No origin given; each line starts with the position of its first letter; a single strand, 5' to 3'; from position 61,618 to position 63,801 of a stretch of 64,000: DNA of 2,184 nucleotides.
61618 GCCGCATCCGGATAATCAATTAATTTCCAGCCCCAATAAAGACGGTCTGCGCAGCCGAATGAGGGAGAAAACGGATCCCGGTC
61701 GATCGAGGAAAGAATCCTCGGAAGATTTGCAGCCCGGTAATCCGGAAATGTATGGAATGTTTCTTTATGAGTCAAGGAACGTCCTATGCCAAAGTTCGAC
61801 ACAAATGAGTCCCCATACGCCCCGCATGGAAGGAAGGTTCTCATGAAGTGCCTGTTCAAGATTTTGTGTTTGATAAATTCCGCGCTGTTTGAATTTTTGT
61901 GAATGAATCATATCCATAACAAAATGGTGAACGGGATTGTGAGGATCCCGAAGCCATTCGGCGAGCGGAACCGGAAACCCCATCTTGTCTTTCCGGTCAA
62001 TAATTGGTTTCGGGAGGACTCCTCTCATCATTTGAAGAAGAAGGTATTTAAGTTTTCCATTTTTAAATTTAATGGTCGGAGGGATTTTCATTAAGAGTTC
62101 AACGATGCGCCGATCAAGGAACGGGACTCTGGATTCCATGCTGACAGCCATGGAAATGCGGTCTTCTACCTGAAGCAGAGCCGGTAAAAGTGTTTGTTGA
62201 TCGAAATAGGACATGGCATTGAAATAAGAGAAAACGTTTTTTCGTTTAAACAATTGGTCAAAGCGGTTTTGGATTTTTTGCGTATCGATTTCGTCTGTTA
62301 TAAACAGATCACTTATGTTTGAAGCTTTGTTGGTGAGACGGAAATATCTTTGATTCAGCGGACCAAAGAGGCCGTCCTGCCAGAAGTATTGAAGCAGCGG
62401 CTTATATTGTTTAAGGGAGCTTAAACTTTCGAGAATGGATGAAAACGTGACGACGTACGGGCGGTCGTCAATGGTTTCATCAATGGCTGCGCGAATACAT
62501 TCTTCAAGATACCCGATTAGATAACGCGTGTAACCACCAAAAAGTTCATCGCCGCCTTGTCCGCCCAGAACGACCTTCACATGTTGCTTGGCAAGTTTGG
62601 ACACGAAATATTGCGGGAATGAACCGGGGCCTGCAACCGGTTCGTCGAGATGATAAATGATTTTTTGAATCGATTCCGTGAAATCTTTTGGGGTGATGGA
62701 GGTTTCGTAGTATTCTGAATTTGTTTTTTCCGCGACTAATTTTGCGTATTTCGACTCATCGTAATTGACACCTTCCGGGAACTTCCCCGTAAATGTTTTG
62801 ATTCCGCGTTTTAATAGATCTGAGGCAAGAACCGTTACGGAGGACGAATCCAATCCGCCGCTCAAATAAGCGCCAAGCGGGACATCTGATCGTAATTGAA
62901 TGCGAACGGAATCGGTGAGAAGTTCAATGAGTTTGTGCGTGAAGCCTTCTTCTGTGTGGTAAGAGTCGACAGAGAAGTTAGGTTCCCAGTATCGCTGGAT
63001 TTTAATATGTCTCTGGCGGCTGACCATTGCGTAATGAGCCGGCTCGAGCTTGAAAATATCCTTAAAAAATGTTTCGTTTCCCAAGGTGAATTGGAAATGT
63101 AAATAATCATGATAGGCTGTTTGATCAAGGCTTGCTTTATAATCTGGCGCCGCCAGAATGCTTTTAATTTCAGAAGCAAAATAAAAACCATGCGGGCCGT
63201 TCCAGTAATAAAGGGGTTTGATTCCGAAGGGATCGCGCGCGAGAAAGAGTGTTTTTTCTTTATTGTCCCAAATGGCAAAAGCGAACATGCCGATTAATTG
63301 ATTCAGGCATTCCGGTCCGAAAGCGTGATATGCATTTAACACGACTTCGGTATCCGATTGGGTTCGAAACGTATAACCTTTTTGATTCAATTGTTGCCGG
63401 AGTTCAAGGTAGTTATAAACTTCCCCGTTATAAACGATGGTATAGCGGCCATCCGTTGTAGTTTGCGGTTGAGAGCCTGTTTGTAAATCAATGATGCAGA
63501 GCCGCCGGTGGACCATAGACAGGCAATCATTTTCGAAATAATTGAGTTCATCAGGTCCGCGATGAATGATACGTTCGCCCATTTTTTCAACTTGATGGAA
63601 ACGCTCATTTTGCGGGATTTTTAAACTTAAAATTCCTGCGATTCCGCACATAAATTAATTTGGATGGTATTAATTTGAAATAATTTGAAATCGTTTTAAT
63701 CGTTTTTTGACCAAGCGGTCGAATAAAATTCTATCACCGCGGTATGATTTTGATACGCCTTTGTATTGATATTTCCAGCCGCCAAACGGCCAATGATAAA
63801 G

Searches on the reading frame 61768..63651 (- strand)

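Call 79: search_protein_families(library=pfam, proteins=[window:61768-63651:-], max_evalue=0.00001)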
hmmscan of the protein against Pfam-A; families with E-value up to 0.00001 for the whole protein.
window:61768-63651:- (628 aa): 4 families
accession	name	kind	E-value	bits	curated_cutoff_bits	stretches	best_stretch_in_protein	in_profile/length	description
PF00733.27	Asn_synthase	-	4.7e-91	306.5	21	1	241-623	2-354/354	Asparagine synthase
PF13537.11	GATase_7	-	2.7e-48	163.5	25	1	48-167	1-123/123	Glutamine amidotransferase domain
PF13522.11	GATase_6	-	2.7e-42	144.3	27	1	36-161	4-130/130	Glutamine amidotransferase domain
PF12481.13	DUF3700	-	7.6e-06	26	27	0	73-152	80-162/228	Aluminium induced protein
